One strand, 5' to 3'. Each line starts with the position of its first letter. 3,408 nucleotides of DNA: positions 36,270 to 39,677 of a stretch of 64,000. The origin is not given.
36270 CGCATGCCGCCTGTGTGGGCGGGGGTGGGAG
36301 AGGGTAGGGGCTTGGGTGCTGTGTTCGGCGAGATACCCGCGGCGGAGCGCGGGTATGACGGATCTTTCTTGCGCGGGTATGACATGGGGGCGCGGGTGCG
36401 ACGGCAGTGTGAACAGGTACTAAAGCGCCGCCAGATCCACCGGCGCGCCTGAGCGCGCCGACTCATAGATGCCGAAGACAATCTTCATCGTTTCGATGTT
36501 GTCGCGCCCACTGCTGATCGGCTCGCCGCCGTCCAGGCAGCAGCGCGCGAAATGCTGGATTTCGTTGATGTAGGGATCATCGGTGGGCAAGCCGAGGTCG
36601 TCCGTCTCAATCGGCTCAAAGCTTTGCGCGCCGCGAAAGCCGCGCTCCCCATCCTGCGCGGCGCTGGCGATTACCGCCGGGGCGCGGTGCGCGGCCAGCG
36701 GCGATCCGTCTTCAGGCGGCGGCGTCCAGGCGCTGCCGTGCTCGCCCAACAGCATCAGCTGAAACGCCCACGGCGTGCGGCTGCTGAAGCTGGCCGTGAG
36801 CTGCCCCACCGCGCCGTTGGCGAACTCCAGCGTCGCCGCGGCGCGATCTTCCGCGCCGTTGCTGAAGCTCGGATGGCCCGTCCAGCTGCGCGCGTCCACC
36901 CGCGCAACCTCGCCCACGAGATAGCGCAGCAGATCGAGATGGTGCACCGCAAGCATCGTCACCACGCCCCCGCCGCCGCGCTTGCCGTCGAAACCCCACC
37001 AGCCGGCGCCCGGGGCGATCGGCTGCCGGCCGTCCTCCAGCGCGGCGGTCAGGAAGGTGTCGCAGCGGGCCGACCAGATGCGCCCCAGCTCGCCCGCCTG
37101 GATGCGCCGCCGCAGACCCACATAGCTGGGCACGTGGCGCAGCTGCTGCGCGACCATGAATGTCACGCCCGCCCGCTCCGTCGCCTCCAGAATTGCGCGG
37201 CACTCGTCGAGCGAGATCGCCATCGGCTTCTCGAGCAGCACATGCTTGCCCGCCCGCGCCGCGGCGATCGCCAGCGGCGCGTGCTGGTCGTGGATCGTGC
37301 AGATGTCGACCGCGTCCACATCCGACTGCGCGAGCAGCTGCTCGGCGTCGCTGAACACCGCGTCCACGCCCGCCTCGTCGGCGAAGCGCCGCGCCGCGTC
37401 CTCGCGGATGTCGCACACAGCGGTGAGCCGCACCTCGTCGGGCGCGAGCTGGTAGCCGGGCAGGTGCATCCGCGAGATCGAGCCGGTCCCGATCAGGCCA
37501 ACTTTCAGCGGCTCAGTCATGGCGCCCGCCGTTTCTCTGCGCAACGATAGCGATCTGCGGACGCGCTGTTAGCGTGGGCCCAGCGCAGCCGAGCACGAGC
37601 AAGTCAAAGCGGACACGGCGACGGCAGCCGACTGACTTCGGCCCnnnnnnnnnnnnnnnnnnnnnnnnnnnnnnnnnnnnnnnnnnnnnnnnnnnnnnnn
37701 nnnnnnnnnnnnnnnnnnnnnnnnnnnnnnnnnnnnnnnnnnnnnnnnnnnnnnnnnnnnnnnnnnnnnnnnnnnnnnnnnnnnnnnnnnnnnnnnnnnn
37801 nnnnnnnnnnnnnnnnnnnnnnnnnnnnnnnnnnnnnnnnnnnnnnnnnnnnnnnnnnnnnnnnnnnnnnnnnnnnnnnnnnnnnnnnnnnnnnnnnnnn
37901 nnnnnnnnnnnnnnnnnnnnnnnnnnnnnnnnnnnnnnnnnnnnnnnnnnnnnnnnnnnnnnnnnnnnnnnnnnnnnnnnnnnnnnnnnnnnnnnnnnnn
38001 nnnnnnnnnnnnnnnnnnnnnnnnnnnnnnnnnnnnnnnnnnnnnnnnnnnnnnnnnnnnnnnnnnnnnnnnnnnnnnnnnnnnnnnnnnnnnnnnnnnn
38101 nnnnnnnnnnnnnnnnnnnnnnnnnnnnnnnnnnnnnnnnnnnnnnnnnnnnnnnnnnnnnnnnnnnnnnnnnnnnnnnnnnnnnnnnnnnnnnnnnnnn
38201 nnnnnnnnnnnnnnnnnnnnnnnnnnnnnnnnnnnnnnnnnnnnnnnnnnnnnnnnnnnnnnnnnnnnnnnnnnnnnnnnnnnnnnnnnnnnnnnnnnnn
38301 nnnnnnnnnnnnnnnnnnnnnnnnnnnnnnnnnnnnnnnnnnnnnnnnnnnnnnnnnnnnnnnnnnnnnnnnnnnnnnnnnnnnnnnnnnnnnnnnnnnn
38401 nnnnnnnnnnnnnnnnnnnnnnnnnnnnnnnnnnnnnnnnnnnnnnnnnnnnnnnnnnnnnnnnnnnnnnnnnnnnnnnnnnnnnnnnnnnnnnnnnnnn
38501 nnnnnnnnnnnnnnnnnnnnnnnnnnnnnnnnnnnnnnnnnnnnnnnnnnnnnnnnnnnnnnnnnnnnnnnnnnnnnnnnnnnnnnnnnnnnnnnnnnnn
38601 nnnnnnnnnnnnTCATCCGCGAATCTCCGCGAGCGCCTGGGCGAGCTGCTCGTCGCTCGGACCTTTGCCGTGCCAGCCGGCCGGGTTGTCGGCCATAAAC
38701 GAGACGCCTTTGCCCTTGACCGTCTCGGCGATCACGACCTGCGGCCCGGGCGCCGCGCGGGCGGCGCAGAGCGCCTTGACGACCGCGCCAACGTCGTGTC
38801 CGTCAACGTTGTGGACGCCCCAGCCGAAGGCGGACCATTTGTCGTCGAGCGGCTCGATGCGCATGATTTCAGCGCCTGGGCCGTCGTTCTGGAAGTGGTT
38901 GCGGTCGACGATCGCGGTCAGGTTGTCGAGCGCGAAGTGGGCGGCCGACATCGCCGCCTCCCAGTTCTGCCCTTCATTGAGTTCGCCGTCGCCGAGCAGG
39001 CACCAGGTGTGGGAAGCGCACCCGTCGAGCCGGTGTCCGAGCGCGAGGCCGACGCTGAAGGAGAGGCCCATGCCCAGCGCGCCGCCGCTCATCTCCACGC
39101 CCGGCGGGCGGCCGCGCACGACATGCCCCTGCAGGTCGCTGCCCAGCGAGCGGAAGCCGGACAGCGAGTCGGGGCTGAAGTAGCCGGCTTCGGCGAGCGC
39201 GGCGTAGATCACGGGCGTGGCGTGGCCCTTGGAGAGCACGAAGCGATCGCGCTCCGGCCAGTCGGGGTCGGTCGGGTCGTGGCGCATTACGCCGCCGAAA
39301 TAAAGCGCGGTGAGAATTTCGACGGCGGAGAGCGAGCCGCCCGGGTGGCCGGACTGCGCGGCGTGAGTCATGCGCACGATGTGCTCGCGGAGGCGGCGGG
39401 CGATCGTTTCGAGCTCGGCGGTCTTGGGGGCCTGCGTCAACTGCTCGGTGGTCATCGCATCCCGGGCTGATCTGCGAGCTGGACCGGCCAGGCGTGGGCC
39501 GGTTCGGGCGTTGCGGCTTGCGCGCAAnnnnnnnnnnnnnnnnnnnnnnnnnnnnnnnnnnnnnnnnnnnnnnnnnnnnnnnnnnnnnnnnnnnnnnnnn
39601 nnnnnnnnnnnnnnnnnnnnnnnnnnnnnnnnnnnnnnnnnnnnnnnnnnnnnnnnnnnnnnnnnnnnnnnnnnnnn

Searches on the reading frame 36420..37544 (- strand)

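Call 14: search_protein_families(library=pfam, proteins=[window:36420-37544:-], max_evalue=0.00001)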
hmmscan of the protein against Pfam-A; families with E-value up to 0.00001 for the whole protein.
window:36420-37544:- (374 aa): 3 families
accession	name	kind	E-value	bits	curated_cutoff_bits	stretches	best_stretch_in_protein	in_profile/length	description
PF01408.29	GFO_IDH_MocA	-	3.6e-30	105.5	24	1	13-132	1-119/120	Oxidoreductase family, NAD-binding Rossmann fold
PF22725.1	GFO_IDH_MocA_C3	-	2.8e-22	79.4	27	1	144-272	4-123/124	GFO/IDH/MocA C-terminal domain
PF02894.22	GFO_IDH_MocA_C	-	5.4e-19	69.3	22.9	1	146-371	2-218/218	Oxidoreductase family, C-terminal alpha/beta domain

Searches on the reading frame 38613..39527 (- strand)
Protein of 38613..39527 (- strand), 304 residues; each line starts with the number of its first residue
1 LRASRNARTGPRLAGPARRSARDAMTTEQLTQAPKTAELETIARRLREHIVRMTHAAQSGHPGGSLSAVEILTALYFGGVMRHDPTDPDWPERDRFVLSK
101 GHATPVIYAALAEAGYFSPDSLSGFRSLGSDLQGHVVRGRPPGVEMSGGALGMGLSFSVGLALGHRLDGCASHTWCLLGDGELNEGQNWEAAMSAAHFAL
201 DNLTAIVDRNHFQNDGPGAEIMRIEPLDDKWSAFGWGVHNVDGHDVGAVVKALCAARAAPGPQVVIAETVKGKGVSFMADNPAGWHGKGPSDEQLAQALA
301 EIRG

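Call 14: search_protein_families(library=pfam, proteins=[window:38613-39527:-], max_evalue=0.00001)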
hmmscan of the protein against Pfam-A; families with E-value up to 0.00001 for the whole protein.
window:38613-39527:- (304 aa): 2 families
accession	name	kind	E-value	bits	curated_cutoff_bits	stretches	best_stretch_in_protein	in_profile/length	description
PF00456.26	Transketolase_N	-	2.1e-45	155.6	22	1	46-297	9-270/334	Transketolase, thiamine diphosphate binding domain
PF13292.11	DXP_synthase_N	-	1.9e-10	41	21.2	0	153-211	115-172/274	1-deoxy-D-xylulose-5-phosphate synthase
